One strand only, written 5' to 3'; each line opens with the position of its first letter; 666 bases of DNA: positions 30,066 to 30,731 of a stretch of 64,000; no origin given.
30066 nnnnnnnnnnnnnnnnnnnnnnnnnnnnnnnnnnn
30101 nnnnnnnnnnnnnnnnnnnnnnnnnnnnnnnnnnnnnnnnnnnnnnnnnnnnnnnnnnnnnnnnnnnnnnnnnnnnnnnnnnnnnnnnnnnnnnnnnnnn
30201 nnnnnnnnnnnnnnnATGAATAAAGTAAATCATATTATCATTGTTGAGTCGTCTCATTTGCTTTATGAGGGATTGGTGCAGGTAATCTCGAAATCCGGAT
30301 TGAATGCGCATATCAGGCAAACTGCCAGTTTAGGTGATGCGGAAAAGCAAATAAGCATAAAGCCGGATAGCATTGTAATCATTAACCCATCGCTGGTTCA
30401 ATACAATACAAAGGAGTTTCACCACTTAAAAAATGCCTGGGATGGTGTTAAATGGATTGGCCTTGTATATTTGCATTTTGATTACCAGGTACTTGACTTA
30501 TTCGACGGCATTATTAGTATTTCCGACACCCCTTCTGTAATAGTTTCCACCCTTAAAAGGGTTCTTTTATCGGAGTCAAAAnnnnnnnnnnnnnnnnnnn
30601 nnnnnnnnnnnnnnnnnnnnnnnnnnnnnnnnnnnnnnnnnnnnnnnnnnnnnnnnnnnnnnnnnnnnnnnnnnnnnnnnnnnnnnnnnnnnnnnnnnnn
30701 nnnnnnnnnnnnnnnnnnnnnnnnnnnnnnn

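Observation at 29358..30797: RIC/YtfE-like di-iron protein translationally coupled to a pseudo-receiver LuxR regulator: a possible kinase-free NO/O2/iron sensing pair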

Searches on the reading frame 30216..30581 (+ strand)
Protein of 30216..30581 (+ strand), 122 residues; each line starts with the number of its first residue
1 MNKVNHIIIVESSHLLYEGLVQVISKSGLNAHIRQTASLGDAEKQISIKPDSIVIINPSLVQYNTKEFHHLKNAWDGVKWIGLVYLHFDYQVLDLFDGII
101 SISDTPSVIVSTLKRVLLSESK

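Call 49: search_solved_structures(query=A5, max_evalue=10, show_alignments=5)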
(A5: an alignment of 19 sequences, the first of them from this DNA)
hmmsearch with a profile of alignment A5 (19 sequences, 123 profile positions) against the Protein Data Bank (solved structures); distinct sequences matched with E-value up to 10: 2.
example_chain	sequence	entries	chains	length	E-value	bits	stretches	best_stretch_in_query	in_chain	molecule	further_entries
2qxy_A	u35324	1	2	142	0.47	13.5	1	1-93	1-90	Response regulator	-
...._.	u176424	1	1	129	1.2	12.2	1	5-57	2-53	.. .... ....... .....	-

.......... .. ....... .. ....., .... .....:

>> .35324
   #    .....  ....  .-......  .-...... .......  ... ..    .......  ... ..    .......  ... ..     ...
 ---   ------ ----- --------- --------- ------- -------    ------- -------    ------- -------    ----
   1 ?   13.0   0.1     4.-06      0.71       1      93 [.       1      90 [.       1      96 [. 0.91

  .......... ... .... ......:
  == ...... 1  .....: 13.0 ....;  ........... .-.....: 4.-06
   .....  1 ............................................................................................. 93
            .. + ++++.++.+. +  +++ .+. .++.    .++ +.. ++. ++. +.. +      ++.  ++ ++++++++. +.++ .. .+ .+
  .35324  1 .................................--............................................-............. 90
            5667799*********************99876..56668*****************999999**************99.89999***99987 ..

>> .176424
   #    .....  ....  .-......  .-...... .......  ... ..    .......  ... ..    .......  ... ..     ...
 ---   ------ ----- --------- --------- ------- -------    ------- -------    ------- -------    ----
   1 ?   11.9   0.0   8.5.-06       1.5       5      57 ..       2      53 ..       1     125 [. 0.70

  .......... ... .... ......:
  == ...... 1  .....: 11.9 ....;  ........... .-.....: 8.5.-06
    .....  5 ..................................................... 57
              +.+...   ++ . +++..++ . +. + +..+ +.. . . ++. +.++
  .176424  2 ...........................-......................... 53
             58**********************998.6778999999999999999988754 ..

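Call 50: search_protein_families(library=pfam, alignment_id=A5, max_evalue=10)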
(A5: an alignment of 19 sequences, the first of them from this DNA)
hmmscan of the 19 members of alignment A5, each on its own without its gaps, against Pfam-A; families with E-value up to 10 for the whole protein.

A. member 1, seq(122 aa): 1 family
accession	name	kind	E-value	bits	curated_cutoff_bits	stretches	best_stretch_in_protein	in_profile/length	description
PF00777.23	Glyco_transf_29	-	0.05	13.4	23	1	15-72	137-194/272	Glycosyltransferase family 29 (sialyltransferase)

B. families by the number of members that match (of 19 scanned): 12 families
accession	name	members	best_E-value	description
PF00072.30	Response_reg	3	0.0058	Response regulator receiver domain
PF20161.5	VpsR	3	0.01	VpsR domain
PF21409.3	Ski2_beta-barrel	1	0.0027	Ski2, beta-barrel domain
PF04580.18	Pox_D3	1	0.0041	Chordopoxvirinae D3 protein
PF13151.12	DUF3990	1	0.012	Protein of unknown function (DUF3990)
PF25085.1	DUF7802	1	0.019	Domain of unknown function (DUF7802)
PF00777.23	Glyco_transf_29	1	0.05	Glycosyltransferase family 29 (sialyltransferase)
PF21003.3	NucS_N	1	0.1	Endonuclease NucS N-terminal PH-like domain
PF21387.2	Gp6_C-I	1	0.12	Baseplate structural protein gp6, C-terminal domain I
PF16142.10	DUF4850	1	0.13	Domain of unknown function (DUF4850)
PF03031.24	NIF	1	0.14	NLI interacting factor-like phosphatase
PF12344.14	UvrB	1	2.1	Ultra-violet resistance protein B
